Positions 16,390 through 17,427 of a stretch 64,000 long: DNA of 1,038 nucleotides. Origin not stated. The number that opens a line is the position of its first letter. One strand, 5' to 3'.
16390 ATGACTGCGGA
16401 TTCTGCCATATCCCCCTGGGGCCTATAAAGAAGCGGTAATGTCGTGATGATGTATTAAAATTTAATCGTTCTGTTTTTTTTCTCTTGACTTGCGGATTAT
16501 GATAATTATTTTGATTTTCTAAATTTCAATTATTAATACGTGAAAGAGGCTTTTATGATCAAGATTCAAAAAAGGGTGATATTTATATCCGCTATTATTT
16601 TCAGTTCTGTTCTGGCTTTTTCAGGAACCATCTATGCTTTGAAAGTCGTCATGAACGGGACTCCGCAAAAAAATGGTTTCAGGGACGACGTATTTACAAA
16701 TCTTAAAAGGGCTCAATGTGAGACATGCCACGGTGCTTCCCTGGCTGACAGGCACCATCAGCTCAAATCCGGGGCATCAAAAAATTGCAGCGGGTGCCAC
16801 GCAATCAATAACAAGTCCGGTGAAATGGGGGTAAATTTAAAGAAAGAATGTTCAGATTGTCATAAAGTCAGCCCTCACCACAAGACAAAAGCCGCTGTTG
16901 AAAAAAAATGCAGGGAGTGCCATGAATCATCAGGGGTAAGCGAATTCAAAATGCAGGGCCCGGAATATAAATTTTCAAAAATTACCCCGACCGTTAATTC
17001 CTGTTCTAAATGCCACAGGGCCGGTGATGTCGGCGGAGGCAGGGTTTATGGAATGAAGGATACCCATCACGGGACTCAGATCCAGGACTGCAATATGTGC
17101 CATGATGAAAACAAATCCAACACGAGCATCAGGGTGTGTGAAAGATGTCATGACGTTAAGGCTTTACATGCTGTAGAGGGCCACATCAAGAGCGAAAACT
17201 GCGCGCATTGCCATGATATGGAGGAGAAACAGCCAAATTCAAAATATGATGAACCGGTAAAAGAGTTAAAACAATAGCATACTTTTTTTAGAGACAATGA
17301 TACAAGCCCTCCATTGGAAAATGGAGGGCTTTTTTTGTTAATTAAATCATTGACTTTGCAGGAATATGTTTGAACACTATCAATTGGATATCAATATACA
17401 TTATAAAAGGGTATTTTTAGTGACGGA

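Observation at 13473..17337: Candidate porin-cytochrome extracellular electron transfer module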

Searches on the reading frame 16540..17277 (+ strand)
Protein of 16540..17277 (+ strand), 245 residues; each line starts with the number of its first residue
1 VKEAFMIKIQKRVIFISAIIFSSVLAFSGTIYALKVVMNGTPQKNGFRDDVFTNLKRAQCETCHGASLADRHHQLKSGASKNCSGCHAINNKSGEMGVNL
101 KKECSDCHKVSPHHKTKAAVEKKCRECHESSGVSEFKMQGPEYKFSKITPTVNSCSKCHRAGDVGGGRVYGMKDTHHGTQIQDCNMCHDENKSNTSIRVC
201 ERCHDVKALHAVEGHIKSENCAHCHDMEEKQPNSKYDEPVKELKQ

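Call 4: search_protein_families(library=pfam, proteins=[window:16540-17277:+], max_evalue=1)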
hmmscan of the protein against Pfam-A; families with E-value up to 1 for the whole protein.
window:16540-17277:+ (245 aa): 5 families
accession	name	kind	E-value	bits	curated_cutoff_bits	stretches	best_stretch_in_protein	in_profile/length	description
PF14522.11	Cytochrome_C7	-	4.4e-11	42.9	24.8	3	54-109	10-67/67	Cytochrome c7 and related cytochrome c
PF14537.11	Cytochrom_c3_2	-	1.9e-06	28.7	25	1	101-188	6-78/79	Cytochrome c3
PF22113.1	Mtrc-MtrF_II-IV_dom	-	2.2e-06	27.8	30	2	55-193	4-168/176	Outer membrane cytochrome MtrC/MtrF-like, domains II/IV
PF09699.15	Paired_CXXCH_1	-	3.9e-05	23.7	20.6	2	56-88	5-37/41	Doubled CXXCH motif (Paired_CXXCH_1)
PF02085.21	Cytochrom_CIII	-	0.0019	18.9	22.9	1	176-235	27-92/101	Class III cytochrome C family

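Call 5: search_protein_families(library=ncbifam, proteins=[window:16540-17277:+], max_evalue=1)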
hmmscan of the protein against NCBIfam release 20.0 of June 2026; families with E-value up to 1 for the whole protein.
window:16540-17277:+ (245 aa): 9 families
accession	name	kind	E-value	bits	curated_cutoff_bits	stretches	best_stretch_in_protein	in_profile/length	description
TIGR03507.1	decahem_SO1788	subfamily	6.7e-07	28.1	209.3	3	135-197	472-526/672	OmcA/MtrC family decaheme c-type cytochrome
NF041781.1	mnquin_red_QrcA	equivalog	9.8e-05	22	180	2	72-204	35-173/174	menaquinone reductase multiheme cytochrome c subunit QrcA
NF045713.1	CxxCH_16_HmcA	equivalog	0.00035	19.3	400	1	151-233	317-394/541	sulfate respiration complex hexadecaheme cytochrome HmcA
TIGR04257.1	nanowire_3heme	domain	0.0011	19.1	40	1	153-204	24-74/75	c(7)-type cytochrome triheme domain-containing protein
NF043011.1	CytC7_Geobact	equivalog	0.0049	17.3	120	1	27-109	13-89/89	cytochrome c7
NF045722.1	c3_cytochr_TmcA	equivalog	0.0052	16.6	114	1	47-128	31-124/125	acidic tetraheme cytochrome c3 TmcA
TIGR03508.1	decahem_SO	subfamily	0.0093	15.5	192.2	1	56-189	116-249/258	DmsE family decaheme c-type cytochrome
TIGR00615.1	recR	equivalog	0.018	14.5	162.55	1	179-213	64-98/196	recombination mediator RecR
TIGR01904.2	GSu_C4xC__C2xCH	domain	0.019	14.7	27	1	148-196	17-64/73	CxxxxCH/CxxCH domain c-type cytochrome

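Call 35: search_solved_structures(query=window:16540-17277:+, max_evalue=1)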
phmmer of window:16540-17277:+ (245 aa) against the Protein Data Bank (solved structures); distinct sequences matched with E-value up to 1: 5.
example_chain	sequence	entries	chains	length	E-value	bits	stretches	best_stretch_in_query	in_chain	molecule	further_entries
7lq5_A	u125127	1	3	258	2.2e-19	73.2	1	45-214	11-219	Cytochrome c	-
8d9m_A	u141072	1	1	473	3.9e-19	72.4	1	14-214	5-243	Cytochrome c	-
2j7a_C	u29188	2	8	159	0.0012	21.7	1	75-118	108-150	CYTOCHROME C QUINOL DEHYDROGENASE NRFH | NAPC/NIRT CYTOCHROME C FAMILY PROTEIN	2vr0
6r2q_C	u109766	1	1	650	0.04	16.7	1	83-173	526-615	Decaheme c-type cytochrome, OmcA/MtrC family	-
1exk_A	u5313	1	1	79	0.13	15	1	181-225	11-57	DNAJ PROTEIN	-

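Call 36: search_solved_structures(query=window:16540-17277:+, max_evalue=0.001, show_alignments=2)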
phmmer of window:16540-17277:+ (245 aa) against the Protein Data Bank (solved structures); distinct sequences matched with E-value up to 0.001: 2.
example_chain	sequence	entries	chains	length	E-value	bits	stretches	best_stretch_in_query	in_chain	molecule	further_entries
7lq5_A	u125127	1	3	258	2.2e-19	73.2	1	45-214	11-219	Cytochrome c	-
8d9m_A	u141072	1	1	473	3.9e-19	72.4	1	14-214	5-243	Cytochrome c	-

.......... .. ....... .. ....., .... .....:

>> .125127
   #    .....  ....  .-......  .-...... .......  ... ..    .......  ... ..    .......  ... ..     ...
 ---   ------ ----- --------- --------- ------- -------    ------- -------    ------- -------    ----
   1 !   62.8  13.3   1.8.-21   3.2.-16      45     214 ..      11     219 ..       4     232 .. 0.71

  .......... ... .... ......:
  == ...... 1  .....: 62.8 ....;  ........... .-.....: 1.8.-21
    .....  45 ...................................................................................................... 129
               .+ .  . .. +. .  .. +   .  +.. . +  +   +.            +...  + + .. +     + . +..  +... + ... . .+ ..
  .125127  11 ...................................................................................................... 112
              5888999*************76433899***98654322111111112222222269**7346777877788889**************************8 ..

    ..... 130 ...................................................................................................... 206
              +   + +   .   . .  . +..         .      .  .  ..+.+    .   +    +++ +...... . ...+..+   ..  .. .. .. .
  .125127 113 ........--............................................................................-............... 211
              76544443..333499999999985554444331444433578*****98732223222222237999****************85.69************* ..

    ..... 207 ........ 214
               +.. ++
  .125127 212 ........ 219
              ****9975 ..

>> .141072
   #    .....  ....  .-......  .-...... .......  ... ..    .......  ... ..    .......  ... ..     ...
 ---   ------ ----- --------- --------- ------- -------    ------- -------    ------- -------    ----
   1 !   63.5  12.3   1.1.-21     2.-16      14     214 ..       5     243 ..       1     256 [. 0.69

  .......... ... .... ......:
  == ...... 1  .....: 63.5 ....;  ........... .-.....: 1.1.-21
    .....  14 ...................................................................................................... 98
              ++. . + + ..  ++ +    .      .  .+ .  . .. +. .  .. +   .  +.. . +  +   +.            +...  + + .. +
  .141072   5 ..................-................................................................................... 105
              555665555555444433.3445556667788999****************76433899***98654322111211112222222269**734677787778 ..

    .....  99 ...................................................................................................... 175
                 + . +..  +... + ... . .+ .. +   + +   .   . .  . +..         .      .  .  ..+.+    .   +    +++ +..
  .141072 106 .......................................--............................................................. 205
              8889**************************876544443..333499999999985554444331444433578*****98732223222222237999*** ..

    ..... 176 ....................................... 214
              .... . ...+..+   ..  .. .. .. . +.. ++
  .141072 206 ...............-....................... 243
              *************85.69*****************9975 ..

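Call 39: find_homologous_proteins(query=window:16540-17277:+, max_evalue=0.00001)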
Query window:16540-17277:+ (245 aa): 4 proteins with E <= 0.00001 among 86 candidates.
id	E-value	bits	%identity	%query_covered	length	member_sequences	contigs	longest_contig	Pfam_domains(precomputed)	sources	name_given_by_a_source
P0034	2.3e-159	546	100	98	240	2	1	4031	PF09699.16,PF14537.12,PF14522.12,PF22113.2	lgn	-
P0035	4.9e-93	329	62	94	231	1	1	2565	PF14537.12,PF14522.12,PF22113.2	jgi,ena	-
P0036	1.5e-56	210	45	89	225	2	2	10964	PF14537.12,PF14522.12,PF22113.2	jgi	-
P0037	4.4e-49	185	41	90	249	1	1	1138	PF14537.12,PF14522.12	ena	-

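Call 69: find_encoding_contigs(protein=P0036, flank=8000, max_places=2)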
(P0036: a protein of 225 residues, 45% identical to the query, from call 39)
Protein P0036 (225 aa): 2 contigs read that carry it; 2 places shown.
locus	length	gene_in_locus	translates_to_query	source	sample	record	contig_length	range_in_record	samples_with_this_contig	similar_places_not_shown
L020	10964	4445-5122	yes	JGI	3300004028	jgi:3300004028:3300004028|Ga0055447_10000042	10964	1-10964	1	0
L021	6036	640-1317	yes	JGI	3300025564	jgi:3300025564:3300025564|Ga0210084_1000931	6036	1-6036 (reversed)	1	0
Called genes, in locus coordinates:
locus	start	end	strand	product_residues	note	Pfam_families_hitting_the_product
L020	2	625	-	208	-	?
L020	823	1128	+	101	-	PF00076:RRM_1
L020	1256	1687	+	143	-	PF00254:FKBP_C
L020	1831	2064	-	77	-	PF01106:NifU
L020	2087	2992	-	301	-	PF02445:NadA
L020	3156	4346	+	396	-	PF00155:Aminotran_1_2, PF01212:Beta_elim_lyase (faint), PF12897:Asp_aminotransf (weak), PF01041:DegT_DnrJ_EryC1, PF00266:Aminotran_5 (weak), PF01053:Cys_Met_Meta_PP (weak)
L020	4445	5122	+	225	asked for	PF14522:Cytochrome_C7 (faint), PF14537:Cytochrom_c3_2 (faint), PF22113:Mtrc-MtrF_II-IV_dom (faint)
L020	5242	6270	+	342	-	PF23381:Beta-prop_IFT122_1st (faint), PF25174:Beta-prop_THOC3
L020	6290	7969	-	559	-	PF16949:ABC_tran_2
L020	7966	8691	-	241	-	PF00005:ABC_tran, PF13304:AAA_21 (weak)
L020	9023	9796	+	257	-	-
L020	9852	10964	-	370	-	?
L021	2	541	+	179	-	?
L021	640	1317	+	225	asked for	PF14522:Cytochrome_C7 (faint), PF14537:Cytochrom_c3_2 (faint), PF22113:Mtrc-MtrF_II-IV_dom (faint)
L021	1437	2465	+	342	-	PF23381:Beta-prop_IFT122_1st (faint), PF25174:Beta-prop_THOC3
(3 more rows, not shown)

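Call 78: find_related_loci(query=A3, collection=metagenome_contigs, flank=8000)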
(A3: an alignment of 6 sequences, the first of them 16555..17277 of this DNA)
Query A3 (240 aa) in metagenome_contigs; peptide patterns used: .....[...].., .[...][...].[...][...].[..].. (x = any residue, [..] = any of these).
237 stretches matched a pattern; 14 encode a relative of the query (tblastn E <= 1e-3); 14 distinct loci.
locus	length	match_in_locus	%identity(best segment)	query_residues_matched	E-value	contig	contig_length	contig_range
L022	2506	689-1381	62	1-230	5e-100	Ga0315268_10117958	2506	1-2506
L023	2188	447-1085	48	3-220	6e-69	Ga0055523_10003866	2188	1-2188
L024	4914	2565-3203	48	3-220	2e-67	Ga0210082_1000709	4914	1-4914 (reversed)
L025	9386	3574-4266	43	5-229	4e-64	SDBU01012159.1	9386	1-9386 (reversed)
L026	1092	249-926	44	6-231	1e-65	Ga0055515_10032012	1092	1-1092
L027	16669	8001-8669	43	6-230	3e-61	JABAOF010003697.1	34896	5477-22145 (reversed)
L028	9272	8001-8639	42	5-220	2e-60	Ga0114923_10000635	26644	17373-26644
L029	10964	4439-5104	43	2-224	2e-60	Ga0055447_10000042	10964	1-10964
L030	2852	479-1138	42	5-220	8e-58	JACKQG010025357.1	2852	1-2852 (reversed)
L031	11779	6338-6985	36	1-220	4e-50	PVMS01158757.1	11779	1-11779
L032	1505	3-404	42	92-224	2e-35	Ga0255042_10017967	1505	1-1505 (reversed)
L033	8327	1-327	48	122-220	5e-31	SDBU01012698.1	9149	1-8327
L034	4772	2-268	44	133-220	5e-22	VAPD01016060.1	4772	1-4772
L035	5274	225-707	25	73-220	3e-5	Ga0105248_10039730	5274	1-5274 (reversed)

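Call 82: search_protein_families(library=pfam, proteins=[L025:3514-4767:+, L025:2440-3480:+, L025:206-1339:+, L027:1454-3427:-, L027:4004-5137:-, L027:6390-7142:+, L027:7184-7831:+, L027:8851-10326:-, L027:11583-12746:-, L027:14412-15374:-], max_evalue=0.001)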
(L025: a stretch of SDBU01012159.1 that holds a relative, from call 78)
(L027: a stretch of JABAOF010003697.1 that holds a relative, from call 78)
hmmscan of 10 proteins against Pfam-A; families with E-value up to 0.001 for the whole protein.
L025:3514-4767:+ (417 aa): 4 families
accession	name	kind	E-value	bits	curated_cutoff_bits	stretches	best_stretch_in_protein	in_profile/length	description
PF00691.25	OmpA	-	7.5e-25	87.6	27.2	1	310-405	1-98/98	OmpA family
PF14522.11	Cytochrome_C7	-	1.3e-09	38.2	24.8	1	180-241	6-66/67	Cytochrome c7 and related cytochrome c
PF14537.11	Cytochrom_c3_2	-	2.6e-09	37.9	25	0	107-169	6-68/79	Cytochrome c3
PF09699.15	Paired_CXXCH_1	-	0.00085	19.4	20.6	0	232-257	4-29/41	Doubled CXXCH motif (Paired_CXXCH_1)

L025:2440-3480:+ (346 aa): 3 families
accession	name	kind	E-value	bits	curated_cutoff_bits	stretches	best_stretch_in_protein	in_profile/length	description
PF01408.29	GFO_IDH_MocA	-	2.5e-17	64.1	24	1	34-139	25-118/120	Oxidoreductase family, NAD-binding Rossmann fold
PF02894.22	GFO_IDH_MocA_C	-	3.4e-07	30.7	22.9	1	153-334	1-218/218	Oxidoreductase family, C-terminal alpha/beta domain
PF22725.1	GFO_IDH_MocA_C3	-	0.00019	21.8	27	0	150-172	2-24/124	GFO/IDH/MocA C-terminal domain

L025:206-1339:+ (377 aa): 3 families
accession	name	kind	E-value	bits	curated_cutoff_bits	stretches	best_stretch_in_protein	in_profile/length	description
PF03781.23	FGE-sulfatase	-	1.4e-65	221.9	23.3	1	119-373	3-253/255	Sulfatase-modifying factor enzyme 1-like domain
PF13646.12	HEAT_2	-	2.7e-08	34.4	27.7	1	41-108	10-69/88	HEAT repeats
PF02985.28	HEAT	-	6.4e-05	23.3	23.5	0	71-98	1-28/31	HEAT repeat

L027:1454-3427:- (657 aa): 0 families

L027:4004-5137:- (377 aa): 5 families
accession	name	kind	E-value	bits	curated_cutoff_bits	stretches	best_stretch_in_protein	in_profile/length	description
PF17170.10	DUF5128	-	1.4e-14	54.4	22.9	1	235-307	45-118/321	6-bladed beta-propeller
PF01436.27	NHL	-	1.2e-09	38.1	20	1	236-259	4-28/28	NHL repeat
PF08450.18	SGL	-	3e-07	30.7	26.3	0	245-309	147-213/246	SMP-30/Gluconolactonase/LRE-like region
PF16288.11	DUF4934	-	0.00043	20.8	27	0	238-307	28-95/102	Domain of unknown function (DUF4934)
PF25021.1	TEN_NHL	-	0.00089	18.8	27.1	0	279-299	141-161/357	Teneurin NHL domain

L027:6390-7142:+ (250 aa): 0 families

L027:7184-7831:+ (215 aa): 18 families
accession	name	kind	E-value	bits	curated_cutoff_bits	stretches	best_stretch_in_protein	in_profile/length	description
PF00515.34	TPR_1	-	7.9e-22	76.6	27.8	2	124-157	1-34/34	Tetratricopeptide repeat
PF07719.23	TPR_2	-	8.9e-20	69.6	27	1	124-157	1-34/34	Tetratricopeptide repeat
PF13181.12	TPR_8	-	8.4e-16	57.2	25.7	1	124-157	1-34/34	Tetratricopeptide repeat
PF13431.12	TPR_17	-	2.1e-15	56.1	24.4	1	113-144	2-33/34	Tetratricopeptide repeat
PF14559.12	TPR_19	-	1.8e-14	54.2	25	2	105-157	6-58/68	Tetratricopeptide repeat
PF13428.12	TPR_14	-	1.8e-14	53.3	23.5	1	125-164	2-41/44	Tetratricopeptide repeat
PF13414.12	TPR_11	-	2.5e-14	53.1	26.8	2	97-138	1-42/42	TPR repeat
PF13432.12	TPR_16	-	3.9e-13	50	32.7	1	130-190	3-62/65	Tetratricopeptide repeat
PF23914.1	TPR_CcmH_CycH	-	4e-12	46.7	42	2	78-126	38-86/158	Cytochrome c-type biogenesis protein H TPR domain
PF13424.12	TPR_12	-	2.6e-11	44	30.1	1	124-190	3-76/77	Tetratricopeptide repeat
PF13371.12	TPR_9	-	1.4e-09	38.2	35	1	104-160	9-65/73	Tetratricopeptide repeat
PF13174.12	TPR_6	-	2.6e-09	37.6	26.3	0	160-191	2-32/33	Tetratricopeptide repeat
PF13176.12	TPR_7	-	3.1e-09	36.6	27.9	1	130-157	5-34/36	Tetratricopeptide repeat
PF13374.12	TPR_10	-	1.3e-06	28.6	27.5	1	129-153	7-31/42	Tetratricopeptide repeat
PF24575.1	TPR_Slam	-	0.00012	22.9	35.2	0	130-178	53-101/104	Surface lipoprotein assembly modifier, N-terminal TPR repeats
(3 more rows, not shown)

L027:8851-10326:- (491 aa): 2 families
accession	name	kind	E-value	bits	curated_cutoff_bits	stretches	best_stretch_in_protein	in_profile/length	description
PF02310.24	B12-binding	-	4.9e-26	91.4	32.1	1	20-140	3-120/121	B12 binding domain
PF04055.27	Radical_SAM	-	2.9e-25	89.8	29.5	1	205-368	2-165/166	Radical SAM superfamily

L027:11583-12746:- (387 aa): 1 family
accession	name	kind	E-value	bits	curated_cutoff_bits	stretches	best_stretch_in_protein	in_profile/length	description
PF05140.19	ResB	-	5e-36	125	24.6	2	111-380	149-458/486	ResB-like family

L027:14412-15374:- (320 aa): 4 families
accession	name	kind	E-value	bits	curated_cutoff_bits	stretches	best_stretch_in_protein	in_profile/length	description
PF01436.27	NHL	-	8e-20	70.3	20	0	238-261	1-24/28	NHL repeat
PF01731.26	Arylesterase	-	5.1e-08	33.5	21.3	0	123-166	40-82/86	Arylesterase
PF17170.10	DUF5128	-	5.8e-07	29.4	22.9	0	139-173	91-126/321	6-bladed beta-propeller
PF25021.1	TEN_NHL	-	1.5e-06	27.9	27.1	0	237-257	140-160/357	Teneurin NHL domain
